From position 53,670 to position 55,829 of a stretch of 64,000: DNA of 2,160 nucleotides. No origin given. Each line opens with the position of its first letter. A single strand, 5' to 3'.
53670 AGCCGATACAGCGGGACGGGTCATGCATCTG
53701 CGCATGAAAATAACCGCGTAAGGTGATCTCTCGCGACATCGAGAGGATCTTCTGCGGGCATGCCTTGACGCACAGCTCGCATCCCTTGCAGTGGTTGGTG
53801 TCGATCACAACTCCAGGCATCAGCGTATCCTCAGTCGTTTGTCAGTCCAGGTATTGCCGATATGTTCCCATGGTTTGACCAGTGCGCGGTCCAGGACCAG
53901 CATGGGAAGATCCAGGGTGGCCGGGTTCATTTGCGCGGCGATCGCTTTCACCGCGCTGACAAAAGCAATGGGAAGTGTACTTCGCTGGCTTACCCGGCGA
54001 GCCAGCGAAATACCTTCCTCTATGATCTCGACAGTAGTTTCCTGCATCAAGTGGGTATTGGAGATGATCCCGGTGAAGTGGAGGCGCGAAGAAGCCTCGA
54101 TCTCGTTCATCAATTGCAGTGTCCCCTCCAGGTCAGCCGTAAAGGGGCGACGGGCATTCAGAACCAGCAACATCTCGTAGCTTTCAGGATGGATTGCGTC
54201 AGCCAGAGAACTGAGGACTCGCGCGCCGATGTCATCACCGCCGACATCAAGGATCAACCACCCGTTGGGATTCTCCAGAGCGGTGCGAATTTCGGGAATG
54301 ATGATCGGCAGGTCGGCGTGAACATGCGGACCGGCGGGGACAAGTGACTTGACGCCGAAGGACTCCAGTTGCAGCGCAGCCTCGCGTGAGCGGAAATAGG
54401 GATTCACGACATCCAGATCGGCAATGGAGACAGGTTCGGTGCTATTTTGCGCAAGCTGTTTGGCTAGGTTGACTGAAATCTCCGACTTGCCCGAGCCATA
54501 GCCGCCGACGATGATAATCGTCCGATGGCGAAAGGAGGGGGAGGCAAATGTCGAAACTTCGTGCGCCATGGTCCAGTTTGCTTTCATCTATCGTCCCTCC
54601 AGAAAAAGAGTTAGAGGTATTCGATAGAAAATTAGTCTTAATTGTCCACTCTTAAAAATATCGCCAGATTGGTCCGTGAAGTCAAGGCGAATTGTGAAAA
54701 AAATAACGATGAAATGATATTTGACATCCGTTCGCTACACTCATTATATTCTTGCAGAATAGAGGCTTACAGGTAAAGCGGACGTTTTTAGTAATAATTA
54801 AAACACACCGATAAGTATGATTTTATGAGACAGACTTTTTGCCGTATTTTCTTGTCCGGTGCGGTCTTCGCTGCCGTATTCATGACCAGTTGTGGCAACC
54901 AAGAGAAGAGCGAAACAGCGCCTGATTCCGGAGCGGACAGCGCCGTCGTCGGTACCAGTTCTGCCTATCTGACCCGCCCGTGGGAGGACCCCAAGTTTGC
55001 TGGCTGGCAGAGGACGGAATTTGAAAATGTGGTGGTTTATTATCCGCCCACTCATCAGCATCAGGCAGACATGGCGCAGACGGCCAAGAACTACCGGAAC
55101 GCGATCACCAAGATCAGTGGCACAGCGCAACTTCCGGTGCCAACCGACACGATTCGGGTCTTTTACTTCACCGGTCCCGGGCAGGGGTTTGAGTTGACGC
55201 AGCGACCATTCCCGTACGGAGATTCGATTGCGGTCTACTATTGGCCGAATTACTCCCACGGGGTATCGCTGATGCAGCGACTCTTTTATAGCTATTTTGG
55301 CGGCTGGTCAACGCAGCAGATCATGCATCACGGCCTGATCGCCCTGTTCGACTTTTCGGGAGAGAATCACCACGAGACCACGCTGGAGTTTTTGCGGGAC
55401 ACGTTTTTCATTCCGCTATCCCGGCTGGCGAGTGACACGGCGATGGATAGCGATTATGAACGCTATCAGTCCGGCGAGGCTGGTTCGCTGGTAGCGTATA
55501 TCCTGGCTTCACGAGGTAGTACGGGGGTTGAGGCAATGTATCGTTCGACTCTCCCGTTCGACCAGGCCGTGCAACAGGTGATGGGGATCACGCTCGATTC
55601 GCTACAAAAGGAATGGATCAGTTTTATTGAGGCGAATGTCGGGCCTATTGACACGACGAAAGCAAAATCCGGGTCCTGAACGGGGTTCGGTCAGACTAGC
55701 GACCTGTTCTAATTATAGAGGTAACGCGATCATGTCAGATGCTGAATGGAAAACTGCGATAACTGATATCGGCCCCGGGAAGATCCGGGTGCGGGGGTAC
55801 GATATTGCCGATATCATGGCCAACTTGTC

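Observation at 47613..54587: Nine-gene operon coupling a four-subunit 2-oxoacid:ferredoxin oxidoreductase to HydBC/Bfu-type NuoE-NuoF-NuoG(N-terminal) subunits, with no hydrogenase or FDH module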

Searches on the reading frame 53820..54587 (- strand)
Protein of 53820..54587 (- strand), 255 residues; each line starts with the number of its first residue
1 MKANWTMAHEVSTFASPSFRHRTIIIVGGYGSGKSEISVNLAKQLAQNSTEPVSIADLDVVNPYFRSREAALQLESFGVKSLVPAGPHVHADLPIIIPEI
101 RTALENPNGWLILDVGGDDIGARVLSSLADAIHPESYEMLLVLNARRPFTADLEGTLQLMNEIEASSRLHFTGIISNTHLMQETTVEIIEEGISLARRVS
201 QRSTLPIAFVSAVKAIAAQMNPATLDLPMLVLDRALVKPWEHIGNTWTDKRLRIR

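Call 3: search_protein_families(library=pfam, proteins=[window:53820-54587:-], max_evalue=0.001)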
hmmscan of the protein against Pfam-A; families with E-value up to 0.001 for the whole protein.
window:53820-54587:- (255 aa): 2 families
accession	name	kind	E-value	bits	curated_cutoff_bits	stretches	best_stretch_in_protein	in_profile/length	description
PF20720.3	nSTAND3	-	0.00031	20.9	27.2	1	20-66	16-62/155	Novel STAND NTPase 3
PF01656.29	CbiA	-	0.00086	19.7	25.4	0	31-179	9-83/125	CobQ/CobB/MinD/ParA nucleotide binding domain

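Call 4: search_protein_families(library=ncbifam, proteins=[window:53820-54587:-], max_evalue=0.001)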
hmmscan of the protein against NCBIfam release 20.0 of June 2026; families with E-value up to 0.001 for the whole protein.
window:53820-54587:- (255 aa): 0 families

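Call 25: search_solved_structures(query=window:53820-54587:-, max_evalue=1)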
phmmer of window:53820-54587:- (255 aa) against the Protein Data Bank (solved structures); distinct sequences matched with E-value up to 1: 2.
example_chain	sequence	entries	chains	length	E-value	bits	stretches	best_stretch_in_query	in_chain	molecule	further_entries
3adb_A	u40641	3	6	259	0.59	13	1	20-62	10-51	L-seryl-tRNA(Sec) kinase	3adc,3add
4kwh_A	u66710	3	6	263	0.87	12.4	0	68-150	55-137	Reductase homolog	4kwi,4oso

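Call 31: find_homologous_proteins(query=window:53820-54587:-, max_evalue=0.001)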
Query window:53820-54587:- (255 aa): 4132 proteins with E <= 0.001 among 7987 candidates; the best 120 are listed.
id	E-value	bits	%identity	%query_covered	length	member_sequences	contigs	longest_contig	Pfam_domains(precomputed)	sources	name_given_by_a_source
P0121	5.7e-162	555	100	100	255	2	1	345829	-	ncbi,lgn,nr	ncbi:MAG: cobalamin biosynthesis protein CbiA [bacterium]|nr:cobalamin biosynthesis protein CbiA [ba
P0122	1.6e-133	462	81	100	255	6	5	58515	-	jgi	jgi:hypothetical protein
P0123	3.4e-131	454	82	98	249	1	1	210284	-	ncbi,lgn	-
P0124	8.5e-128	443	82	98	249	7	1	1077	-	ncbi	-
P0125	1.3e-122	426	76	98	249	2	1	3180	-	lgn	-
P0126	1.7e-120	419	76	98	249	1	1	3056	-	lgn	-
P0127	3.8e-120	418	76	98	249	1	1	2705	-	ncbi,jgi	jgi:hypothetical protein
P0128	6.3e-117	407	74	98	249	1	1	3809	-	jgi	jgi:hypothetical protein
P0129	1.0e-116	407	73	98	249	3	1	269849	-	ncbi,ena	-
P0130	1.1e-102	361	69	94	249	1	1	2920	-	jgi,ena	-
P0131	1.8e-100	354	65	98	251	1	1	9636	-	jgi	jgi:hypothetical protein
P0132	2.2e-100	353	68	94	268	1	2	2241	-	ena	-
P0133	3.9e-100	352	67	98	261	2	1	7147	-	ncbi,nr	ncbi:MAG TPA: hypothetical protein VMS71_03195 [Candidatus Acidoferrum sp.]|nr:hypothetical protein 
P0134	6.5e-100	352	65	98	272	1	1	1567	-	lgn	-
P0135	8.6e-100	351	65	93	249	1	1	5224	-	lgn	-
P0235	5.2e-81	290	57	93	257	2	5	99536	-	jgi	-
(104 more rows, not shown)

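Call 41: predict_structure(alignment_id=A1)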
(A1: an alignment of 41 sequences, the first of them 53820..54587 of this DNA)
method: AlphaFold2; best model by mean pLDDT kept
length: 255 residues; sequences in the alignment: 41
mean_pLDDT: 86.3   pTM: 0.84
mean pLDDT of the five models: 86.3, 85.5, 85.4, 85.1, 84.4
residues with pLDDT >= 90: 177; 70-90: 37; 50-70: 20; < 50: 21
segments of 3 or more residues with pLDDT < 50: 241-255
pLDDT, mean of each block of 10 residues (from residue 1): 50 91 96 93 96 94 78 92 66 85 96 95 95 95 93 97 97 92 88 98 98 93 95 69 41 37
secondary structure, 60 per line:
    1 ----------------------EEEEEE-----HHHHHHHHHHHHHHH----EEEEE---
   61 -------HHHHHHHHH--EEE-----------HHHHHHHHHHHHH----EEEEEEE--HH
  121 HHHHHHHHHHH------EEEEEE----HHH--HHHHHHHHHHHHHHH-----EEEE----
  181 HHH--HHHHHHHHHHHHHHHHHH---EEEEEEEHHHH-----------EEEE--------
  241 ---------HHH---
elements in order: E23-28 H34-48 E53-57 H68-76 E79-81 H93-105 E110-116 H119-131 E138-143 H153-167 E173-176 H186-203 E207-213 H214-217 E229-232

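Call 44: fold_search(model_id=the predicted structure, library=pdb)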
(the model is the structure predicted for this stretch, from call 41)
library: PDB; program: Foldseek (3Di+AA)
matches with E <= 10: 1825; with E <= 0.001: 205
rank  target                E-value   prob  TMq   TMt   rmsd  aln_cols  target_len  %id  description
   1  7o9f_A                2.1e-08  1.00  0.49  0.43   5.8       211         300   21  Bacillus subtilis Ffh in complex with ppGpp (released 2022-02-02)
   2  1ng1                  6.4e-08  1.00  0.47  0.42   6.4       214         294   18  N AND GTPASE DOMAINS OF THE SIGNAL SEQUENCE RECOGNITION PROTEIN FFH FROM THERMUS AQUATICUS (released 1999-07-30)
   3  7o5b_g                7.6e-08  1.00  0.50  0.34   5.7       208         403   21  Cryo-EM structure of a Bacillus subtilis MifM-stalled ribosome-nascent chain complex with (p)ppGpp-SRP bound (released 2022-02-02)
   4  7o9f_B                9.2e-08  1.00  0.48  0.42   5.6       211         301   20  Bacillus subtilis Ffh in complex with ppGpp (released 2022-02-02)
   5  7o9f_C                1.3e-07  1.00  0.47  0.42   5.1       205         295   21  Bacillus subtilis Ffh in complex with ppGpp (released 2022-02-02)
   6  1okk_A                3.8e-07  1.00  0.51  0.46   4.8       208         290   19  HOMO-HETERODIMERIC COMPLEX OF THE SRP GTPASES (released 2004-01-19)
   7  1zu5_A                4.0e-07  1.00  0.48  0.41   6.0       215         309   20  Crystal structure of FtsY from Mycoplasma mycoides- space group H32 (released 2006-01-24)
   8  7qwq_x                4.6e-07  1.00  0.50  0.29   5.3       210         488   19  Ternary complex of ribosome nascent chain with SRP and NAC (released 2022-03-16)
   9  1zu5_B                5.9e-07  1.00  0.49  0.42   5.7       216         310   21  Crystal structure of FtsY from Mycoplasma mycoides- space group H32 (released 2006-01-24)
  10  2iyl                  6.2e-07  1.00  0.51  0.49   7.1       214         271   17  Structure of an FtsY:GDP complex (released 2007-01-02)
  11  1jpn_B                7.5e-07  1.00  0.47  0.42   5.6       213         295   21  GMPPNP Complex of SRP GTPase NG Domain (released 2002-02-02)
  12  1rj9_B                8.5e-07  1.00  0.51  0.47   4.7       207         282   19  Structure of the heterodimer of the conserved GTPase domains of the Signal Recognition Particle (Ffh) and Its Receptor (released 2004-01-27)
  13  5l3r_A                8.5e-07  1.00  0.50  0.48   5.2       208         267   22  Structure of the GTPase heterodimer of chloroplast SRP54 and FtsY from Arabidopsis thaliana (released 2016-06-08)
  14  7nfx_x                9.6e-07  1.00  0.49  0.32   5.0       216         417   17  Mammalian ribosome nascent chain complex with SRP and SRP receptor in early state A (released 2021-06-02)
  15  1qzx_A                1.1e-06  1.00  0.51  0.33   5.3       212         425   17  Crystal structure of the complete core of archaeal SRP and implications for inter-domain communication (released 2003-11-18)
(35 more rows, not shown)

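Call 66: find_encoding_contigs(protein=P0235, flank=9000, max_places=2)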
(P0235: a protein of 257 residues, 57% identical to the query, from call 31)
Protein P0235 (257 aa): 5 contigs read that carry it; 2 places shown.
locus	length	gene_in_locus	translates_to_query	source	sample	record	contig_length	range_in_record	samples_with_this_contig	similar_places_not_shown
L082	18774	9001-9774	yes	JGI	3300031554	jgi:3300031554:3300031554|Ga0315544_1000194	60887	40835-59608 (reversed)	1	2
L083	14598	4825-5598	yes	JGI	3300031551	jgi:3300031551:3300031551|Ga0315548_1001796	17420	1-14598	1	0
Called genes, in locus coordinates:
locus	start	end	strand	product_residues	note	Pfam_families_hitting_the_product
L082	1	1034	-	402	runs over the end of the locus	PF00155:Aminotran_1_2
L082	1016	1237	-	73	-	-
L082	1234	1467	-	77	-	-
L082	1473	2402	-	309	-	PF01641:SelR, PF01625:PMSR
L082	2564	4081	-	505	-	PF00112:Peptidase_C1, PF18560:Lectin_like, PF13860:FlgD_ig (weak), PF18962:Por_Secre_tail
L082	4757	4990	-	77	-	-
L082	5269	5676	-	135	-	PF00583:Acetyltransf_1, PF13673:Acetyltransf_10 (weak), PF13508:Acetyltransf_7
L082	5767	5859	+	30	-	-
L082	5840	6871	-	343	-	-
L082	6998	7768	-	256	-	PF00285:Citrate_synt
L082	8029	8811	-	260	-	-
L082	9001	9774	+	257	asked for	-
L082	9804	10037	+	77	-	PF12797:Fer4_2 (faint), PF13237:Fer4_10 (faint), PF14697:Fer4_21 (faint), PF12838:Fer4_7, PF13187:Fer4_9 (weak), PF00037:Fer4 (weak), PF12837:Fer4_6 (weak)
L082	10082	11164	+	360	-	PF01855:POR_N, PF02780:Transketolase_C, PF17147:PFOR_II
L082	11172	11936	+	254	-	PF02775:TPP_enzyme_C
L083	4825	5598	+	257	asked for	-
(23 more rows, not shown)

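Call 81: search_protein_representatives(protein=window:53820-54587:-)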
Query: 255 residues. Proteins with E-value up to 0.001 (for the whole library): 2175; up to 1e-10: 1321; up to 1e-30: 327. The best 150 are listed.
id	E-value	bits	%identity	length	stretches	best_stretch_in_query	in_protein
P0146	6.1e-97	340.3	65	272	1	7-254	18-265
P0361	1.5e-72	260.5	53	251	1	10-242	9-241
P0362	1.2e-58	215.0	57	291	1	20-212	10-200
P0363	1.0e-57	211.9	50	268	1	21-241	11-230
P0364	7.0e-57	209.2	49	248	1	20-241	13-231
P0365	3.4e-56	206.9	48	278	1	21-246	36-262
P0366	7.5e-56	205.8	43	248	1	22-241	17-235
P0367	1.5e-55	204.8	45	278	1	21-242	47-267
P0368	2.7e-55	204.0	45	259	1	23-242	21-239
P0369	4.9e-54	199.9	47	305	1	21-240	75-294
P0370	1.6e-53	198.2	45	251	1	21-240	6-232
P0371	2.2e-53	197.8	54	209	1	20-196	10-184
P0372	3.9e-53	196.9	47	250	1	23-243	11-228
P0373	1.2e-52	195.3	46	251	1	21-240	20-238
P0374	2.3e-52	194.4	47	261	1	23-254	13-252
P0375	9.0e-51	189.2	43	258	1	22-240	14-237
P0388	8.3e-48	179.5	45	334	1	19-241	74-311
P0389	9.8e-48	179.2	44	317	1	21-241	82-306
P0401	1.9e-45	171.8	41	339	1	21-240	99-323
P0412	1.3e-42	162.4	37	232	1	21-241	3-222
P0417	8.0e-42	159.9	38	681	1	19-240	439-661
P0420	1.2e-41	159.3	35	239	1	23-243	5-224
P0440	5.5e-39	150.6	38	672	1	16-241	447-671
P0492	2.2e-36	142.1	33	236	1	23-247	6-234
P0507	9.8e-36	140.0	33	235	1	24-216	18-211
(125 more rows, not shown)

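Call 82: search_protein_families(library=pfam, proteins=[P0417, P0440, P0401, P0388, P0389, P0369, P0412, P0420, P0492, P0507], max_evalue=0.001)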
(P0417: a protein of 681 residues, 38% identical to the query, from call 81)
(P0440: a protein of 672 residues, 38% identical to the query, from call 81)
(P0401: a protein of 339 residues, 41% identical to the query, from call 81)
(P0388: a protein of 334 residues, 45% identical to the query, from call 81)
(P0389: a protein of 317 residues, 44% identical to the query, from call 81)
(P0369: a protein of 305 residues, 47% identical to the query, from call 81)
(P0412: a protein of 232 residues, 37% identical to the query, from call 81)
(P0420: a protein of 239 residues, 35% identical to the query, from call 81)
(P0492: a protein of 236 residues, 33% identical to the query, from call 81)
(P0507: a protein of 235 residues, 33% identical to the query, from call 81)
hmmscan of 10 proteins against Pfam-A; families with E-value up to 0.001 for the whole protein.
P0417 (681 aa): 3 families
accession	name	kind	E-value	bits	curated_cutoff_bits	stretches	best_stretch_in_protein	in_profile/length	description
PF02875.26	Mur_ligase_C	-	2.4e-14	54.7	28.4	1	298-419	1-126/127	Mur ligase, glutamate ligase domain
PF08245.18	Mur_ligase_M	-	8e-14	52.5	24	1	44-271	1-199/200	Mur ligase middle domain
PF01656.29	CbiA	-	7.7e-06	26.3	25.4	1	443-601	1-86/125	CobQ/CobB/MinD/ParA nucleotide binding domain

P0440 (672 aa): 3 families
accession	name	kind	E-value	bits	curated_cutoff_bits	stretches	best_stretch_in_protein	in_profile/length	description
PF02875.26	Mur_ligase_C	-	1.2e-14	55.6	28.4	1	305-430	1-126/127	Mur ligase, glutamate ligase domain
PF08245.18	Mur_ligase_M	-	9.6e-13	49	24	1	44-278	1-199/200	Mur ligase middle domain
PF01656.29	CbiA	-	0.00013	22.3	25.4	1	454-608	1-82/125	CobQ/CobB/MinD/ParA nucleotide binding domain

P0401 (339 aa): 1 family
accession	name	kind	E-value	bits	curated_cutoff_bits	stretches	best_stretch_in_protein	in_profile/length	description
PF13481.12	AAA_25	-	8.4e-06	26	27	1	85-144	18-82/195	AAA domain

P0388 (334 aa): 0 families

P0389 (317 aa): 2 families
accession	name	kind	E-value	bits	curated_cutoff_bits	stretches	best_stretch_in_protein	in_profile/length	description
PF01656.29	CbiA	-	4.4e-06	27.1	25.4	1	92-238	9-80/125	CobQ/CobB/MinD/ParA nucleotide binding domain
PF10609.15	ParA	-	0.00011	22.2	27.1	1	82-122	4-44/246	NUBPL iron-transfer P-loop NTPase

P0369 (305 aa): 2 families
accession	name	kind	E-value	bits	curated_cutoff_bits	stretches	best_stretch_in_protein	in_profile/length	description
PF01656.29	CbiA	-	0.00084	19.7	25.4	0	85-173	9-54/125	CobQ/CobB/MinD/ParA nucleotide binding domain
PF10609.15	ParA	-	0.00095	19.1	27.1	0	81-116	10-45/246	NUBPL iron-transfer P-loop NTPase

P0412 (232 aa): 5 families
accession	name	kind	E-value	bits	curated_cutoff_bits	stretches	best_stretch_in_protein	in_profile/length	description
PF06414.18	Zeta_toxin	-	9.9e-07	28.8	22.3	1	4-54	17-67/199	Zeta toxin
PF03029.23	ATP_bind_1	-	8.5e-05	22.9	27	1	8-61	1-57/240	Conserved hypothetical ATP binding protein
PF01656.29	CbiA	-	9.1e-05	22.9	25.4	1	8-133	4-54/125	CobQ/CobB/MinD/ParA nucleotide binding domain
PF10609.15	ParA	-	0.00015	21.7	27.1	1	2-46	3-47/246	NUBPL iron-transfer P-loop NTPase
PF08433.16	KTI12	-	0.00053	20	22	1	5-60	3-56/271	Chromatin associated protein KTI12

P0420 (239 aa): 1 family
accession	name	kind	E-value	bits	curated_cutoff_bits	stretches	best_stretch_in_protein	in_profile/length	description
PF01656.29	CbiA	-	0.00039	20.8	25.4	1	5-156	1-79/125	CobQ/CobB/MinD/ParA nucleotide binding domain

P0492 (236 aa): 3 families
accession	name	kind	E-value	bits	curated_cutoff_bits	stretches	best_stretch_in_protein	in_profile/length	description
PF01656.29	CbiA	-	1.9e-06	28.3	25.4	1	14-160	9-82/125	CobQ/CobB/MinD/ParA nucleotide binding domain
PF10609.15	ParA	-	3e-05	24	27.1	1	6-74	6-74/246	NUBPL iron-transfer P-loop NTPase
PF00448.28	SRP54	-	0.00044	20.4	22.7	0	8-76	5-69/196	SRP54-type protein, GTPase domain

P0507 (235 aa): 0 families

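Call 83: find_encoding_contigs(protein=P0412, flank=7000, max_places=3)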
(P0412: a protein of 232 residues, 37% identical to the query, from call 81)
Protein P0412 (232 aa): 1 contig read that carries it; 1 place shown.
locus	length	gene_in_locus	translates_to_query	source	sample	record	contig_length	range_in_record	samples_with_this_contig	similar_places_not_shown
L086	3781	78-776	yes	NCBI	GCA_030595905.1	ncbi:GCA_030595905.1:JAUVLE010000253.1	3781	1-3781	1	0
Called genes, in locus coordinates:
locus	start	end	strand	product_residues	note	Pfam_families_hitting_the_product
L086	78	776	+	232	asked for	PF06414:Zeta_toxin (faint)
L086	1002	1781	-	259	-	PF00398:RrnaAD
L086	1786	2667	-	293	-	PF01430:HSP33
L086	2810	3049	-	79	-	PF01541:GIY-YIG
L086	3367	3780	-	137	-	?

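Call 84: find_encoding_contigs(protein=P0420, flank=7000, max_places=3)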
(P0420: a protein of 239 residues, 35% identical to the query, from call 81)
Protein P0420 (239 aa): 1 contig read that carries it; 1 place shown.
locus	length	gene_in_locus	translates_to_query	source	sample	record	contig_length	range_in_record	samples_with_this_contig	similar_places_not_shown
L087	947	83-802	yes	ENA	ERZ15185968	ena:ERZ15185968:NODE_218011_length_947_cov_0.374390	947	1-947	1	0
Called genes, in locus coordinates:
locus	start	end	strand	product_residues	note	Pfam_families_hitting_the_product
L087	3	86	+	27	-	?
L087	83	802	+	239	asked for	-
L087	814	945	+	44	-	?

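Call 85: find_encoding_contigs(protein=P0364, flank=8000, max_places=2)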
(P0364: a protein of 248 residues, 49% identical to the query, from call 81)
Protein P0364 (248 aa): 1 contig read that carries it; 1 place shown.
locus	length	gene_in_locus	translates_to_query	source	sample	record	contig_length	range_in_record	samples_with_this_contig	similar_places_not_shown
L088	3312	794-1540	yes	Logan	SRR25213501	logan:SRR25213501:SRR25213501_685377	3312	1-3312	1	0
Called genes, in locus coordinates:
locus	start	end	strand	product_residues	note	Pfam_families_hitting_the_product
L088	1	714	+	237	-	?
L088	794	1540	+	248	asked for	-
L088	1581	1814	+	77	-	PF12797:Fer4_2 (faint), PF12837:Fer4_6 (weak), PF13237:Fer4_10, PF14697:Fer4_21 (faint), PF00037:Fer4 (faint), PF12800:Fer4_4 (faint), PF12838:Fer4_7, PF13187:Fer4_9 (weak), +1 more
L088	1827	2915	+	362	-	PF01855:POR_N, PF17147:PFOR_II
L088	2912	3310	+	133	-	?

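Call 86: find_encoding_contigs(protein=P0366, flank=8000, max_places=2)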
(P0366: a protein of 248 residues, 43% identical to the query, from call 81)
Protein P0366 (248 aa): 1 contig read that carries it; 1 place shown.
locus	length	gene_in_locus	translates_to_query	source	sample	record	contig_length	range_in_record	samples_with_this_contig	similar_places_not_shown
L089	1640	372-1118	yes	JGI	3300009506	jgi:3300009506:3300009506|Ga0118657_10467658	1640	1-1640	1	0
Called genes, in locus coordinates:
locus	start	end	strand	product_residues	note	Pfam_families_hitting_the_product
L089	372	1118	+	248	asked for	-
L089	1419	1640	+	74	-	?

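Call 87: find_encoding_contigs(protein=P0375, flank=8000, max_places=2)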
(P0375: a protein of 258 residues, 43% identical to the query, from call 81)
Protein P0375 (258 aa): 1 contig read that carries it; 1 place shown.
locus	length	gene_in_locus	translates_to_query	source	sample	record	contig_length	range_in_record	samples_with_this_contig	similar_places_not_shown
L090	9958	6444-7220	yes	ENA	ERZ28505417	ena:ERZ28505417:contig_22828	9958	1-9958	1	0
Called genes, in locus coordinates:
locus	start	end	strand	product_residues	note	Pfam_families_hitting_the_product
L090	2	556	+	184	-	?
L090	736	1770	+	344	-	-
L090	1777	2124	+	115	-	-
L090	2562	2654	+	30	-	-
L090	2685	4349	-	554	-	-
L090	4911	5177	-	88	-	-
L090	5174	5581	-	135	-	-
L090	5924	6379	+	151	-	-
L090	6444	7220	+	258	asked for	-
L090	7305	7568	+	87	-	PF12797:Fer4_2 (faint), PF12837:Fer4_6 (faint), PF13237:Fer4_10 (faint), PF14697:Fer4_21 (faint), PF00037:Fer4 (faint), PF13459:Fer4_15 (faint), PF12838:Fer4_7, PF13187:Fer4_9 (weak), +2 more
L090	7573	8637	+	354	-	PF01855:POR_N, PF02780:Transketolase_C, PF17147:PFOR_II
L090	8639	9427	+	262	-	PF02775:TPP_enzyme_C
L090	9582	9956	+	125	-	?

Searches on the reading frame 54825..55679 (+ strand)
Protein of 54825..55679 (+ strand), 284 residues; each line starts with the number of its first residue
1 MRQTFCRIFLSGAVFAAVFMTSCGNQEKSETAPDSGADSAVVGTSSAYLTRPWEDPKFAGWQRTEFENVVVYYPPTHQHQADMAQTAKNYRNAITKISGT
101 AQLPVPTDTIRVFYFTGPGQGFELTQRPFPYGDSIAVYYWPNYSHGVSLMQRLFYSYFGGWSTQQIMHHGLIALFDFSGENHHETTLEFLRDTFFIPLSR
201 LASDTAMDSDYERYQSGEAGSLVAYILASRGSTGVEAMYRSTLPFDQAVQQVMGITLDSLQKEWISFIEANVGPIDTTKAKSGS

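Call 27: search_protein_families(library=pfam, proteins=[window:54825-55679:+], max_evalue=0.0001)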
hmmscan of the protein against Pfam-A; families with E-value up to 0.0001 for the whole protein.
window:54825-55679:+ (284 aa): 0 families

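Call 58: search_protein_families(library=ncbifam, proteins=[window:54825-55679:+], max_evalue=0.0001)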
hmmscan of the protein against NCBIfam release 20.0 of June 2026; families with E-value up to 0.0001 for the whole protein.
window:54825-55679:+ (284 aa): 1 family
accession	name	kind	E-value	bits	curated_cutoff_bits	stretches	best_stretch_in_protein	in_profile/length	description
NF050142.1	PG1828_fam_lipo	equivalog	2.6e-05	24.8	50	1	8-42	4-41/59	PG1828 family lipoprotein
